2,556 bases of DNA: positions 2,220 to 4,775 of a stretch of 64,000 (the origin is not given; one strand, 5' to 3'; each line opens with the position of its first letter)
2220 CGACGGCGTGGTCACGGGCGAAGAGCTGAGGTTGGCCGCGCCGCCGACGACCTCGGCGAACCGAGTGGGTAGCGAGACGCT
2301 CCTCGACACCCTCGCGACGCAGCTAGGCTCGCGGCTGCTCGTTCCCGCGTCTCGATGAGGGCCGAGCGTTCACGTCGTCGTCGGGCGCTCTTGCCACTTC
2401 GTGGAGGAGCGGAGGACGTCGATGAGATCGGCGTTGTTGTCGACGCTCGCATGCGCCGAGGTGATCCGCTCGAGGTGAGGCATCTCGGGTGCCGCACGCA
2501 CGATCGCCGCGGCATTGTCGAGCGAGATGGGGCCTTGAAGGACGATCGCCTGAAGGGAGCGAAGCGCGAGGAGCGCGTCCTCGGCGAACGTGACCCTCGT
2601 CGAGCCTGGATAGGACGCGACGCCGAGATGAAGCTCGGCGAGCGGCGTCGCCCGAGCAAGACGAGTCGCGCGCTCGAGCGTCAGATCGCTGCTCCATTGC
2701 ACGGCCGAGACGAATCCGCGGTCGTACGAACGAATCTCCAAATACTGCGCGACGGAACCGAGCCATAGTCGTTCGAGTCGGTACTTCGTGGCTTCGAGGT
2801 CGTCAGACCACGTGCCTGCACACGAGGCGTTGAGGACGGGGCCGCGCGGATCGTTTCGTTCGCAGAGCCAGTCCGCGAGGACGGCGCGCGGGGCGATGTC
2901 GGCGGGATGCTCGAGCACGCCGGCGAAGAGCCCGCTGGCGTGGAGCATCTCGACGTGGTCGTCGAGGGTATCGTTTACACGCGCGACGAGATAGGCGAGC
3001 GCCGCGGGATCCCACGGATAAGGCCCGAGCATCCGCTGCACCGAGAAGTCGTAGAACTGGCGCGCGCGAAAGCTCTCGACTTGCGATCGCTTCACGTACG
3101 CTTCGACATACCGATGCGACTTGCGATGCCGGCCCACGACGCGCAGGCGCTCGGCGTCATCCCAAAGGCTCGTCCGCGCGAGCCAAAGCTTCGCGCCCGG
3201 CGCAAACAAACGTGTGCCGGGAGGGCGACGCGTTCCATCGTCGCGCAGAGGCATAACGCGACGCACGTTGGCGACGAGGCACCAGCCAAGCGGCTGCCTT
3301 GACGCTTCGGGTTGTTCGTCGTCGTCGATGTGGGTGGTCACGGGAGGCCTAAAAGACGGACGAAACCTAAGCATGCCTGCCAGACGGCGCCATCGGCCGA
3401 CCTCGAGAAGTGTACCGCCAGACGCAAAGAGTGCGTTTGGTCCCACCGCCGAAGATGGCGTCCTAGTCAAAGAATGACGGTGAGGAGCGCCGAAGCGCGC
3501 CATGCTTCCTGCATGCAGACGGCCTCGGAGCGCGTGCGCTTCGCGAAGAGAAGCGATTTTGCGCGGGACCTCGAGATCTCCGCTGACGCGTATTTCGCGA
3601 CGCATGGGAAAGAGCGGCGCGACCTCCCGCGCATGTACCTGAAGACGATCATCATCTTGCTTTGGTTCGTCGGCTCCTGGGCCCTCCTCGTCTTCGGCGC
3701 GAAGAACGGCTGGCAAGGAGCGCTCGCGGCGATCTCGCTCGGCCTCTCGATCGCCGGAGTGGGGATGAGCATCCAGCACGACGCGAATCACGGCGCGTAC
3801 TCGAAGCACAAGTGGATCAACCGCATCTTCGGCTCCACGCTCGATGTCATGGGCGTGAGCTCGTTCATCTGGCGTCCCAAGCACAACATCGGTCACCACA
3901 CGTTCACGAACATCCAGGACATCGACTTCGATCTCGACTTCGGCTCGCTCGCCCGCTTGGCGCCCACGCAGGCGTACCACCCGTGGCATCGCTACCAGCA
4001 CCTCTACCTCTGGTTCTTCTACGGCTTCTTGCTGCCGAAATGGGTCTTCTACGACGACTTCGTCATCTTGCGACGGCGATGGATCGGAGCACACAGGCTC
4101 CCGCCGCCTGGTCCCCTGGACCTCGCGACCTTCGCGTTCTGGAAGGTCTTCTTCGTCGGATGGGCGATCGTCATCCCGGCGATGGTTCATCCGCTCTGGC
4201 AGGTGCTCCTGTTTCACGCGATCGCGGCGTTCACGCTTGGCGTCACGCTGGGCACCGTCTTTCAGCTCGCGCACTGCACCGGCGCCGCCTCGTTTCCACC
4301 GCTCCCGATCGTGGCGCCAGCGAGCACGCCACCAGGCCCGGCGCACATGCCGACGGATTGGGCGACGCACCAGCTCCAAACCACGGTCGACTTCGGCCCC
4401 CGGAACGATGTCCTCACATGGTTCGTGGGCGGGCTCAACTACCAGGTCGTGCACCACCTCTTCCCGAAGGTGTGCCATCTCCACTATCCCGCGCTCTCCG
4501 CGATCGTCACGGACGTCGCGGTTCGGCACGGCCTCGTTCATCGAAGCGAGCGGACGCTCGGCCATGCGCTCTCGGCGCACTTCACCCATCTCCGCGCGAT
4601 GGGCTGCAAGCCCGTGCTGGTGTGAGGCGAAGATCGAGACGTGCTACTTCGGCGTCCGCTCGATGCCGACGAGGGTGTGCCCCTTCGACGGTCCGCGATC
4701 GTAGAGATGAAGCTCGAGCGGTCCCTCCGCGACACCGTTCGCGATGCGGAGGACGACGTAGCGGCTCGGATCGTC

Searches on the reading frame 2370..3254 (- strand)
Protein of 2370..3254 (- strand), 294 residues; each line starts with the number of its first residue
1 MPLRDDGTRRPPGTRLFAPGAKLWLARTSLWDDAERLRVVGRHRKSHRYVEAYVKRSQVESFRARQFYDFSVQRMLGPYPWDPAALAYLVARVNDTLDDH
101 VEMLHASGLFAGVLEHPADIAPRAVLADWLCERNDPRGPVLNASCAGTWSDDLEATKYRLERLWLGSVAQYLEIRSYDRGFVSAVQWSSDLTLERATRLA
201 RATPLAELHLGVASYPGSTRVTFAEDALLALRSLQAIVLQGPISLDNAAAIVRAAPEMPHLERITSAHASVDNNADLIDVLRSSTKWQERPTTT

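Call 29: search_protein_families(library=pfam, proteins=[window:2370-3254:-], max_evalue=0.01)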
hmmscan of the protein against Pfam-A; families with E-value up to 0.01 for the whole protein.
window:2370-3254:- (294 aa): 0 families

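Call 72: search_protein_families(library=ncbifam, proteins=[window:2370-3254:-], max_evalue=0.01)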
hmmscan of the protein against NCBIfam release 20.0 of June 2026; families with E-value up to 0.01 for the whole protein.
window:2370-3254:- (294 aa): 1 family
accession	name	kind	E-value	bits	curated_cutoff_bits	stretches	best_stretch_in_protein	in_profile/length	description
TIGR02996.1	rpt_mate_G_obs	domain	6e-07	29.1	29.05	1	108-145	4-42/45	TIGR02996 domain-containing protein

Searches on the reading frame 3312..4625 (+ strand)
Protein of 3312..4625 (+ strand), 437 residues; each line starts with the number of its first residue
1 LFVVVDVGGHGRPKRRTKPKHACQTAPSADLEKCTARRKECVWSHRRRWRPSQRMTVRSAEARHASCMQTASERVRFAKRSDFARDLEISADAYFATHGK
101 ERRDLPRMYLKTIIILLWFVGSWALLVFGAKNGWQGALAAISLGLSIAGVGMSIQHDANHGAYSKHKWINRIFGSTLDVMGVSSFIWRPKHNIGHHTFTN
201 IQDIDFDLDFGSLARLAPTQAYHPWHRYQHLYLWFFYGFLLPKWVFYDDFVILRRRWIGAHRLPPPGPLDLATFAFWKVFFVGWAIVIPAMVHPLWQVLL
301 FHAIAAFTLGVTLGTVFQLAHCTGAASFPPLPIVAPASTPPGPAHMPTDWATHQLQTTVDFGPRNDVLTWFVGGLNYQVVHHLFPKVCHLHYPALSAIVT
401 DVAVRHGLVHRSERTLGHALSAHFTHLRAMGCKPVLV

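Call 29: search_protein_families(library=pfam, proteins=[window:3312-4625:+], max_evalue=0.01)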
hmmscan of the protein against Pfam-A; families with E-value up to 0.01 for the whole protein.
window:3312-4625:+ (437 aa): 1 family
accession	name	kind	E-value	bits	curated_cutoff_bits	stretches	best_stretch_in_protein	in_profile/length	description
PF00487.30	FA_desaturase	-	3.1e-36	125.9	29.7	1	133-412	2-251/253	Fatty acid desaturase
